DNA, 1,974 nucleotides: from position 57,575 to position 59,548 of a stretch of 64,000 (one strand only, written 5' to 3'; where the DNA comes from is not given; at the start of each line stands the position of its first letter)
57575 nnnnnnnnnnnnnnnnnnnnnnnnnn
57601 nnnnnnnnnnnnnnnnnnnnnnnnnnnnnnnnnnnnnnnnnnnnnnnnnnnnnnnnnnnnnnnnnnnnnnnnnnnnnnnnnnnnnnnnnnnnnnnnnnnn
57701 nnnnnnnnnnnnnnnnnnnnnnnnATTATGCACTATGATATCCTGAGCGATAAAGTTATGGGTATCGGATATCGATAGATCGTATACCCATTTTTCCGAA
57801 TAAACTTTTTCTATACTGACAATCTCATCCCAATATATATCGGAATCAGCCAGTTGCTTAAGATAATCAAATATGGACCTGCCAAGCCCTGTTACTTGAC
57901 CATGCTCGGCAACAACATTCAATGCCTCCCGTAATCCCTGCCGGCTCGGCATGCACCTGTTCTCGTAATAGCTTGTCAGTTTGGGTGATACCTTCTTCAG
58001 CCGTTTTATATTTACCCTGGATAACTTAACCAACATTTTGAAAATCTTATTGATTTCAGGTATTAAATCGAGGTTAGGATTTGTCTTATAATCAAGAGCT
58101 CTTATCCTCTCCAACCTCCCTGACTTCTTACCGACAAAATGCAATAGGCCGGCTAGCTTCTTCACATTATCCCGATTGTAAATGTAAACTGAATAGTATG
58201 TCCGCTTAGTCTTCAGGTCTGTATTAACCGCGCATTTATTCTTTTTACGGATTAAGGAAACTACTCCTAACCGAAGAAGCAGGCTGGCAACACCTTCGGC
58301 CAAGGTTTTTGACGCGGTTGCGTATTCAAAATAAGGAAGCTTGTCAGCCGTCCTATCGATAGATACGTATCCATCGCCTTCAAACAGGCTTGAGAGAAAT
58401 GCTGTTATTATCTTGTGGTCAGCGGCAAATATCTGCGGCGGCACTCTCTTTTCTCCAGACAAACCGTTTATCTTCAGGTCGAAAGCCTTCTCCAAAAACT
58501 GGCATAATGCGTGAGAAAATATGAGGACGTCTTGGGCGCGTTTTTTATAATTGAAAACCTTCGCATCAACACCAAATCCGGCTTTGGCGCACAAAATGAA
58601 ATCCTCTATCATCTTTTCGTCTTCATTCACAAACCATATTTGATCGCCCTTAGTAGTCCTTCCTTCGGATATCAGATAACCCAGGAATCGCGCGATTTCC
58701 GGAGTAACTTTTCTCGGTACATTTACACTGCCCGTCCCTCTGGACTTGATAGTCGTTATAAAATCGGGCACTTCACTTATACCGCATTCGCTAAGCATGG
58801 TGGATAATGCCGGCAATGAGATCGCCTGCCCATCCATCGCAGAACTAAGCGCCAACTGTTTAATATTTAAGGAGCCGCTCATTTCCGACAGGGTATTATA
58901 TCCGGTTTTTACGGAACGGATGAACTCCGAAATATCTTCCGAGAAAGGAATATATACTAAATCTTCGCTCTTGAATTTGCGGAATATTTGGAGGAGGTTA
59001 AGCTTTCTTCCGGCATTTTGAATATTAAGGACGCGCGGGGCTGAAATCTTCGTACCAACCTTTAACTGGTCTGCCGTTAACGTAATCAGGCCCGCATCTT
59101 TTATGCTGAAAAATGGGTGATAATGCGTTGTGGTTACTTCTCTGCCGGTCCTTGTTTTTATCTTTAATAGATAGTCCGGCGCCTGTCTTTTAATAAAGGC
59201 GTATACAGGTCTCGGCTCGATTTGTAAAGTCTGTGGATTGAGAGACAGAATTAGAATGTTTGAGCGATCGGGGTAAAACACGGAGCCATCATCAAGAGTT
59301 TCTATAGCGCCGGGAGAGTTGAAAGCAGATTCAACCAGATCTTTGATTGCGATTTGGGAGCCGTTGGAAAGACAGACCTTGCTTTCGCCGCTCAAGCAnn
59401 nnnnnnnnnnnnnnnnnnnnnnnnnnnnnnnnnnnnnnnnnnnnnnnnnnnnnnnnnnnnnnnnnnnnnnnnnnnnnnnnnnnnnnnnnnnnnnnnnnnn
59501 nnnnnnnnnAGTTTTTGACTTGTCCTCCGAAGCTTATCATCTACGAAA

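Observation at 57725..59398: SMC interrupted by a 558-aa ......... intein exactly at the Walker-A lysine/serine junction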

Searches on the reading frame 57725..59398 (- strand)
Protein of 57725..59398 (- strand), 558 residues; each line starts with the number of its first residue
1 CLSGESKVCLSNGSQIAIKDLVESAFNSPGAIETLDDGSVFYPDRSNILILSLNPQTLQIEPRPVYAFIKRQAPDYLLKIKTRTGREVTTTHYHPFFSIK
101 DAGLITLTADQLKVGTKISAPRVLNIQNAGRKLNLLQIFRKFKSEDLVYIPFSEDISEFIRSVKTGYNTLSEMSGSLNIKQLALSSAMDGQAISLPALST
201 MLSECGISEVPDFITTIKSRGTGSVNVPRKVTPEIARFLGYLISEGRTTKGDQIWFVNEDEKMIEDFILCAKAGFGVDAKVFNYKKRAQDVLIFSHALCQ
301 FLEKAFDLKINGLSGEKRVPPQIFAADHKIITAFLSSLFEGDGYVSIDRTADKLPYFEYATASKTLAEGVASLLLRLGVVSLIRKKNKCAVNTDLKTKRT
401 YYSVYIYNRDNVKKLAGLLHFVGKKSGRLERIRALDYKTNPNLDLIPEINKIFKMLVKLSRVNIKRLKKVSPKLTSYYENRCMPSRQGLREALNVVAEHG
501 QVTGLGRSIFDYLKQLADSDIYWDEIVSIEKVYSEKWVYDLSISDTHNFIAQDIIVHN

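Call 4: search_protein_families(library=pfam, proteins=[window:57725-59398:-], max_evalue=0.01)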
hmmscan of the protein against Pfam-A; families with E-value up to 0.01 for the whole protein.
window:57725-59398:- (558 aa): 3 families
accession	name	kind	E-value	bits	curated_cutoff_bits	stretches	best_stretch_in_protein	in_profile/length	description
PF14890.11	Intein_splicing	-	1.7e-26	93.3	35.8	1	10-558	3-155/155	Intein splicing domain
PF14528.11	LAGLIDADG_3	-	2.9e-19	69.5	22.5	1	331-416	3-78/82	LAGLIDADG-like domain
PF14527.11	LAGLIDADG_WhiA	-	0.0066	17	23.2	0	385-415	40-70/93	WhiA LAGLIDADG-like domain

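Call 6: find_homologous_proteins(query=window:57725-59398:-)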
Query window:57725-59398:- (558 aa): 43 proteins with E <= 0.001 among 8000 candidates.
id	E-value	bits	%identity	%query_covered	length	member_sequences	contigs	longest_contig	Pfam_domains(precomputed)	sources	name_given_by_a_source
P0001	3.4e-223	760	60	100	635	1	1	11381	PF13476.13,PF14528.12,PF02463.26,PF14890.12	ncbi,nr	ncbi:MAG: AAA family ATPase, partial [Candidatus Omnitrophica bacterium]|nr:AAA family ATPase [Candi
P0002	1.2e-218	745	59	100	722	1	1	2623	PF13476.13,PF14528.12,PF02463.26,PF14890.12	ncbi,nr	ncbi:MAG: hypothetical protein KKC42_00830, partial [Candidatus Omnitrophica bacterium]|nr:hypotheti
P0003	7.3e-213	726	60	100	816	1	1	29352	PF13476.13,PF14528.12,PF02463.26,PF14890.12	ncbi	ncbi:MAG: LAGLIDADG family homing endonuclease, partial [Candidatus Omnitrophota bacterium]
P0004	1.8e-212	725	58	100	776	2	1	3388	PF13476.13,PF14528.12,PF02463.26,PF14890.12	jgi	jgi:intein/homing endonuclease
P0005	1.2e-207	709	61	92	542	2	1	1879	PF13476.13,PF14528.12,PF02463.26,PF14890.12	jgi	-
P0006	5.4e-193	660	61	85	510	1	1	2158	PF13175.13,PF13476.13,PF14528.12,PF02463.26,PF14890.12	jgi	-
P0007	4.0e-164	565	49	100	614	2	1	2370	PF13175.13,PF13476.13,PF14528.12,PF02463.26,PF14890.12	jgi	-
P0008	1.5e-157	544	56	80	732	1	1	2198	PF14528.12,PF02463.26,PF14890.12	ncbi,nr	ncbi:MAG: hypothetical protein FJZ12_04185, partial [Candidatus Omnitrophica bacterium]|nr:hypotheti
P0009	1.1e-154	534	46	100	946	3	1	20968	PF13476.13,PF14528.12,PF02463.26,PF14890.12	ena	-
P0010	3.3e-149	516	46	100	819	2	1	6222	PF13476.13,PF14528.12,PF02463.26,PF14890.12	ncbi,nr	ncbi:MAG: hypothetical protein KKF80_07555, partial [Candidatus Omnitrophica bacterium]|nr:hypotheti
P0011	1.4e-144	501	54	76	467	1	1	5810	PF13175.13,PF13476.13,PF14528.12,PF02463.26,PF14890.12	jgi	-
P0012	1.1e-141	491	56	73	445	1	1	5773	PF13175.13,PF13476.13,PF14528.12,PF02463.26,PF14890.12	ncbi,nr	ncbi:MAG: AAA family ATPase, partial [Candidatus Omnitrophica bacterium]|nr:AAA family ATPase [Candi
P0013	4.0e-140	486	43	100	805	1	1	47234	PF13476.13,PF14528.12,PF02463.26,PF14890.12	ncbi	ncbi:MAG: hypothetical protein COV76_07945, partial [Candidatus Omnitrophica bacterium CG11_big_fil_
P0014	1.3e-134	468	43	100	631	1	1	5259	PF13476.13,PF14528.12,PF02463.26,PF14890.12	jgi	jgi:intein/homing endonuclease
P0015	8.4e-134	465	43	100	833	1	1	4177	PF13476.13,PF14528.12,PF02463.26,PF14890.12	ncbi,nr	ncbi:MAG TPA: LAGLIDADG family homing endonuclease, partial [Blastocatellia bacterium]|nr:LAGLIDADG 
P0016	4.3e-132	460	42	100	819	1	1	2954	PF13476.13,PF14528.12,PF02463.26,PF14890.12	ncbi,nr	ncbi:MAG TPA: LAGLIDADG family homing endonuclease, partial [Blastocatellia bacterium]|nr:LAGLIDADG 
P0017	7.0e-132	459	58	64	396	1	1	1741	PF13175.13,PF13476.13,PF02463.26,PF14890.12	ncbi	-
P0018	3.1e-130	453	42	100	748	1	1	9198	PF13175.13,PF13476.13,PF14528.12,PF02463.26,PF14890.12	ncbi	ncbi:MAG: LAGLIDADG family homing endonuclease, partial [Candidatus Micrarchaeota archaeon]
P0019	8.3e-128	445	53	70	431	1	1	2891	PF13175.13,PF13476.13,PF14528.12,PF02463.26,PF14890.12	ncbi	ncbi:MAG: LAGLIDADG family homing endonuclease, partial [Candidatus Omnitrophota bacterium]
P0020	2.0e-124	434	44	87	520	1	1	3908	PF13476.13,PF14528.12,PF02463.26,PF14890.12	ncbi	-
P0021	3.9e-124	433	40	100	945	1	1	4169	PF13476.13,PF14528.12,PF02463.26,PF14890.12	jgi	jgi:intein/homing endonuclease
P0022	7.1e-122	426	40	99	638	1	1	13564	PF13476.13,PF14528.12,PF02463.26,PF14890.12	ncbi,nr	ncbi:MAG: hypothetical protein HYU41_06090, partial [Candidatus Rokubacteria bacterium]|nr:hypotheti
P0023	1.0e-118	415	39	97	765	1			PF13476.13,PF14528.12,PF02463.26,PF14890.12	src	-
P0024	8.4e-117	409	36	100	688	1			PF13476.13,PF14528.12,PF02463.26,PF14890.12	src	-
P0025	3.3e-111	391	47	73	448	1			PF13476.13,PF14528.12,PF02463.26,PF14890.12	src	-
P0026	1.4e-104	369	36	100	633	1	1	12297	PF13476.13,PF14528.12,PF02463.26,PF14890.12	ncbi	-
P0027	2.0e-103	365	54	54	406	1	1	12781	PF12728.14,PF13476.13,PF02463.26,PF14890.12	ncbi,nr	ncbi:MAG: helix-turn-helix domain-containing protein [Candidatus Omnitrophica bacterium]|nr:helix-tu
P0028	1.4e-99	352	40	89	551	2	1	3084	PF13476.13,PF14528.12,PF02463.26,PF14890.12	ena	-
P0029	4.1e-97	344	42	73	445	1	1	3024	PF13476.13,PF14528.12,PF02463.26,PF14890.12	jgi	-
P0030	2.4e-94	335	51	55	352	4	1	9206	PF13175.13,PF13476.13,PF02463.26,PF14890.12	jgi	-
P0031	8.3e-58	214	37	57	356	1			PF13476.13,PF02463.26,PF14890.12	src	-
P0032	3.9e-57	212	35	77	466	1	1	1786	PF13175.13,PF13476.13,PF14528.12,PF02463.26,PF14890.12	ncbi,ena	-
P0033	3.4e-40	156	43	26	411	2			PF13476.13,PF02463.26,PF14890.12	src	-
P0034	1.9e-33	134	27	100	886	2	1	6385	PF04015.18,PF14528.12,PF14890.12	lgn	-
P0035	1.4e-28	118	27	90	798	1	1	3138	PF01656.30,PF06564.19,PF14528.12,PF14890.12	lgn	-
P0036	4.6e-27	113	24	100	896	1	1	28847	PF04015.18,PF14528.12,PF14890.12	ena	-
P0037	2.8e-24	104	30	60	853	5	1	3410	PF03796.22,PF14528.12,PF00772.27,PF13481.13,PF14890.12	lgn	-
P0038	7.2e-21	93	30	60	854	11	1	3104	PF03796.22,PF14528.12,PF00772.27,PF13481.13,PF14890.12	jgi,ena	-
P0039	1.6e-19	88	28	59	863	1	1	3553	PF03796.22,PF14528.12,PF00772.27,PF13481.13,PF14890.12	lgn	-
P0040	1.4e-18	85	31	58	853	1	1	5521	PF03796.22,PF14528.12,PF00772.27,PF13481.13,PF14890.12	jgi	jgi:replicative DNA helicase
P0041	4.8e-16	77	32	44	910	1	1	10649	PF03796.22,PF14528.12,PF14890.12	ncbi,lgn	-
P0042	1.0e-14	72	31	51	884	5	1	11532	PF06745.20,PF03796.22,PF14528.12,PF00772.27,PF13481.13,PF14890.12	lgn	-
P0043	2.5e-4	38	24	28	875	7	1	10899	PF02867.21,PF14528.12,PF12637.15,PF14890.12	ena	-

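Call 19: search_protein_families(library=ncbifam, proteins=[window:57725-59398:-], max_evalue=0.001)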
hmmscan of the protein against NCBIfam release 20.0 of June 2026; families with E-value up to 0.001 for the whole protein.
window:57725-59398:- (558 aa): 16 families
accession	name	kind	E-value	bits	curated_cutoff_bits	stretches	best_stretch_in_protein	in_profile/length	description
NF005852.0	PRK07773.1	equivalog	1.1e-42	146.3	780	2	238-558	511-826/886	replicative DNA helicase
NF011491.0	PRK14898.1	equivalog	3.7e-34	117.9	783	1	16-558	94-543/860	DNA-directed RNA polymerase subunit A''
NF003157.0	PRK04132.1-2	equivalog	6.1e-29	100.5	1103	3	233-470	170-388/864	replication factor C small subunit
NF045703.1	rSAM_Tes_intein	exception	1.2e-27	96.2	1700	1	63-433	217-558/1040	tetraether lipid synthase Tes, intein-containing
NF011418.0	PRK14845.1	equivalog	2.5e-22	78.5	756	2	1-498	24-371/1049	translation initiation factor IF-2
NF003159.0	PRK04132.1-4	equivalog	2.2e-21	75.6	999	3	235-452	180-360/852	replication factor C small subunit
NF011287.0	PRK14698.1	equivalog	3.3e-20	71.7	1238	1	220-553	378-662/1017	V-type ATP synthase subunit A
NF011303.0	PRK14715.1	equivalog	6.7e-20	69.8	1585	1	45-401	939-1278/1627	DNA-directed DNA polymerase II large subunit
TIGR01445.1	intein_Nterm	domain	6.8e-16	59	24.5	1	1-97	1-82/83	intein N-terminal splicing region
NF038098.1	GyrA_w_intein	exception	8e-16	57.1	1850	1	234-558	238-537/1232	intein-containing DNA gyrase subunit A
NF038162.1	RtcB_rel_intein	exception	1.4e-12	46.5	1150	1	211-558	216-578/961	intein-containing RtcB family protein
NF003158.0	PRK04132.1-3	equivalog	1.7e-11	42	1750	2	1-125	62-174/1437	replication factor C small subunit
NF007072.0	PRK09519.1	equivalog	2e-10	39.7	1024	1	233-426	361-561/790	intein-containing recombinase RecA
NF006207.0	PRK08332.1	equivalog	2.9e-10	38.1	2400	1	234-388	1004-1148/1684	vitamin B12-dependent ribonucleotide reductase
NF011302.0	PRK14714.1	equivalog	8e-10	36.9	1791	1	1-131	932-1063/1350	DNA-directed DNA polymerase II large subunit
TIGR01443.1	intein_Cterm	domain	1e-05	25.6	15.6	1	537-558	1-23/24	intein C-terminal splicing region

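Call 26: find_related_loci(query=A1, collection=genome_contigs, flank=6000)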
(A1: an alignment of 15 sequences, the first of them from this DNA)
Query A1 (558 aa) in genome_contigs; peptide patterns used: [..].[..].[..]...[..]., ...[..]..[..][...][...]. (x = any residue, [..] = any of these).
600 stretches matched a pattern (row limit reached: there are more); 571 encode a relative of the query (tblastn E <= 1e-3); the best 80 are kept; 79 distinct loci.
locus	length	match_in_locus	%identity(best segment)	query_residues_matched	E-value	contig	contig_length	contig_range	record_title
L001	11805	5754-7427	67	1-558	0e+0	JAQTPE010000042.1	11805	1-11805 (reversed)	MAG: Candidatus Omnitrophota bacterium isolate STB_109 NODE_13774_length_11805_cov_3.552492_Sandtown_B, whole genome sho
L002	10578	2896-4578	58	1-558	0e+0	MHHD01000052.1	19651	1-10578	MAG: Omnitrophica WOR_2 bacterium RIFCSPLOWO2_12_FULL_51_8 rifcsplowo2_12_scaffold_37971, whole genome shotgun sequence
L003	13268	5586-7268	57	1-558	0e+0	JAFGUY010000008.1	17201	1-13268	MAG: Candidatus Omnitrophota bacterium isolate ZodW_Metabat.114 k87_923912, whole genome shotgun sequence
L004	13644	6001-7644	56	1-558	0e+0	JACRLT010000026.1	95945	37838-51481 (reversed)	MAG: Candidatus Omnitrophota bacterium isolate NC_groundwater_1888_Pr3_B-0.1um_46_13 SR2-18-B1_coassembly_163985, whole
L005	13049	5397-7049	58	1-558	0e+0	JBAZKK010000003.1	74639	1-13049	MAG: Candidatus Omnitrophota bacterium isolate SO_2017_LW4_141 scaffold_1010_c1_LW137-91_2017, whole genome shotgun sequ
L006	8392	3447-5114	53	1-558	0e+0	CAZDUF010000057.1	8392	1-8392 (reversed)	MAG TPA_asm: uncultured Planctomycetales bacterium isolate binchicken_co107_97 genome assembly, contig: NODE_18426_lengt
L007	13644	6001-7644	56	1-558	0e+0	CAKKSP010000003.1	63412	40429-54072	Omnitrophica bacterium GWA2_41_15 isolate Hainich-Omni-XIII genome assembly, contig: Omni_Hai_XIII_Hain_H41_02um_R1_294_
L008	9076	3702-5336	53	1-558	0e+0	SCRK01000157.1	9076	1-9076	MAG: bacterium isolate FW104_bin.10 FW104_bin.10-7160, whole genome shotgun sequence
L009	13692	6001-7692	49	1-558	1e-173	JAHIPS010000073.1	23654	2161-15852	MAG: Candidatus Omnitrophota bacterium isolate KR13_S3.mb.80 KR13_S3.mb.80_k141_295584, whole genome shotgun sequence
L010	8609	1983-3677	44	1-558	7e-165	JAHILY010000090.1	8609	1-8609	MAG: Candidatus Omnitrophota bacterium isolate KR13_N2.mb.45 KR13_N2.mb.45_k141_305776, whole genome shotgun sequence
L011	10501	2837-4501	45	1-558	2e-157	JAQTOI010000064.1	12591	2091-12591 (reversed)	MAG: Candidatus Omnitrophota bacterium isolate STA_84 NODE_9937_length_12591_cov_3.544368_Sandtown_A, whole genome shotg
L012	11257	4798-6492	46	1-558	8e-156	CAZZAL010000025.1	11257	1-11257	MAG TPA_asm: uncultured Planctomycetia bacterium isolate SRP077602_co2_386 genome assembly, contig: NODE_8744_length_112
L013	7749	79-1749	43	1-558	6e-152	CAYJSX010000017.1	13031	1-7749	MAG TPA_asm: uncultured Planctomycetia bacterium isolate ERP125453_co1_275 genome assembly, contig: NODE_5230_length_130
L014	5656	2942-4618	42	1-558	4e-152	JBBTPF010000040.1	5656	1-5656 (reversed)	MAG: Candidatus Methylomirabilota bacterium isolate H32-bin017_2 H32_bin017_2_000000000040, whole genome shotgun sequenc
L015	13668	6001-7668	44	1-558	3e-152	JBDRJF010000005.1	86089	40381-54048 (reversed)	MAG: Candidatus Omnitrophota bacterium isolate MEGAHIT-group-1.630 k141_7125228, whole genome shotgun sequence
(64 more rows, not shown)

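Call 33: predict_structure(alignment_id=A1)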
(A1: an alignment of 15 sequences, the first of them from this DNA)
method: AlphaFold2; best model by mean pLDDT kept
length: 558 residues; sequences in the alignment: 15
mean_pLDDT: 90.7   pTM: 0.90
mean pLDDT of the five models: 90.7, 90.4, 89.4, 89.1, 88.6
residues with pLDDT >= 90: 425; 70-90: 110; 50-70: 23; < 50: 0
segments of 3 or more residues with pLDDT < 50: none
pLDDT, mean of each block of 10 residues (from residue 1): 94 93 92 95 86 92 94 94 94 85 86 93 80 92 94 94 92 93 92 95 92 93 86 97 93 92 97 96 83 95 95 92 92 97 79 81 95 94 87 76 89 93 93 74 78 95 90 90 88 93 94 93 94 91 90 91
secondary structure, 60 per line:
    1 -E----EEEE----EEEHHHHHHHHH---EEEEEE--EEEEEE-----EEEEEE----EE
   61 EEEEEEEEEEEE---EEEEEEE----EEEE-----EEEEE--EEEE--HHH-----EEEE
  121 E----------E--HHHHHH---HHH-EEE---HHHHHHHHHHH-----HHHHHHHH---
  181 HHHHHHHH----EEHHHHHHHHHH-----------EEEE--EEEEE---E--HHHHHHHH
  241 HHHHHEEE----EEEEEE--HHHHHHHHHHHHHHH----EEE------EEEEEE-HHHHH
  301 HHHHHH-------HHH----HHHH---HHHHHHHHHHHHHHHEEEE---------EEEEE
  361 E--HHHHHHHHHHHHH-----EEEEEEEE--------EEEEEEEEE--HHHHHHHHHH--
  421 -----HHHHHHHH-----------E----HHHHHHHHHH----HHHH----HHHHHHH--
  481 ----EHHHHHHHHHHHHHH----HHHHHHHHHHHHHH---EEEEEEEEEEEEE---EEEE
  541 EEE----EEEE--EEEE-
elements in order: E7-10 E15-17 H18-26 E30-35 E38-43 E49-54 E59-72 E76-82 E87-90 E96-100 E103-106 E117-121 H135-140 E148-150 H154-164 H170-177 H181-188 H195-204 E216-219 E222-226 H233-245 E246-248 E253-258 H261-275 E280-282 E289-294 H296-306 H321-324 H328-342 E343-346 E356-361 H364-376 E382-389 E398-406 H409-418 H426-433 H450-459 H464-467 H472-478 H486-499 H504-517 E521-533 E537-543 E548-551 E554-557

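Call 35: fold_search(model_id=the predicted structure, library=pdb)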
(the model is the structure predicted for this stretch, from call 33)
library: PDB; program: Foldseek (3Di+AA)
matches with E <= 10: 349; with E <= 0.001: 69
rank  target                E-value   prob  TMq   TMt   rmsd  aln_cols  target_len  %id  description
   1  7qss                  3.9e-27  1.00  0.63  0.80   5.0       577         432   19  Crystal structure of homing endonuclease-associated TliVMA intein (C1A) (released 2022-03-30)
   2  2cw7                  1.4e-25  1.00  0.67  0.70   6.9       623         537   19  Crystal structure of intein homing endonuclease II (released 2006-04-18)
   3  7qsu                  1.3e-23  1.00  0.55  0.82   6.3       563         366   17  Crystal structure of homing endonuclease-associated TliVMA intein (C1A, d333-339) (released 2022-03-30)
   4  1dq3                  1.6e-19  1.00  0.55  0.65   7.0       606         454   14  CRYSTAL STRUCTURE OF AN ARCHAEAL INTEIN-ENCODED HOMING ENDONUCLEASE PI-PFUI (released 2000-07-05)
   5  7qst                  7.7e-19  1.00  0.53  0.78   5.7       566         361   16  Crystal structure of homing endonuclease-associated PhoVMA intein (C1A) (released 2022-03-30)
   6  1vde_A                1.5e-11  1.00  0.37  0.46  24.5       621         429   14  PI-SCEI, A HOMING ENDONUCLEASE WITH PROTEIN SPLICING ACTIVITY (released 1998-04-08)
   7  1ef0_A                2.2e-11  1.00  0.37  0.46  23.6       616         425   12  CRYSTAL STRUCTURE OF PI-SCEI MINIPRECURSOR (released 2000-06-07)
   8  1vde_B                2.8e-11  1.00  0.38  0.48  23.9       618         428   13  PI-SCEI, A HOMING ENDONUCLEASE WITH PROTEIN SPLICING ACTIVITY (released 1998-04-08)
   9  1jva_B                4.2e-11  1.00  0.38  0.47  25.4       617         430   12  CRYSTAL STRUCTURE OF THE VMA1-DERIVED ENDONUCLEASE BEARING THE N AND C EXTEIN PROPEPTIDES (released 2002-08-29)
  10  1um2_B                5.4e-11  1.00  0.37  0.48  25.7       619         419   12  Crystal Structure of the Vma1-Derived Endonuclease with the Ligated Extein Segment (released 2004-09-22)
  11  1lws_A                6.6e-11  1.00  0.38  0.47  23.7       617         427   11  Crystal structure of the intein homing endonuclease PI-SceI bound to its recognition sequence (released 2002-09-27)
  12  1um2_A                4.9e-10  1.00  0.38  0.49  25.7       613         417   12  Crystal Structure of the Vma1-Derived Endonuclease with the Ligated Extein Segment (released 2004-09-22)
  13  1dfa                  7.7e-10  1.00  0.37  0.48  22.4       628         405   11  CRYSTAL STRUCTURE OF PI-SCEI IN C2 SPACE GROUP (released 1999-12-08)
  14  1jva_A                1.2e-09  1.00  0.36  0.44  24.5       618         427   12  CRYSTAL STRUCTURE OF THE VMA1-DERIVED ENDONUCLEASE BEARING THE N AND C EXTEIN PROPEPTIDES (released 2002-08-29)
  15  1lwt_A                1.3e-09  1.00  0.37  0.44  24.7       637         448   12  Crystal structure of the intein homing endonuclease PI-SceI bound to its substrate DNA (Ca2+ free) (released 2002-09-27)
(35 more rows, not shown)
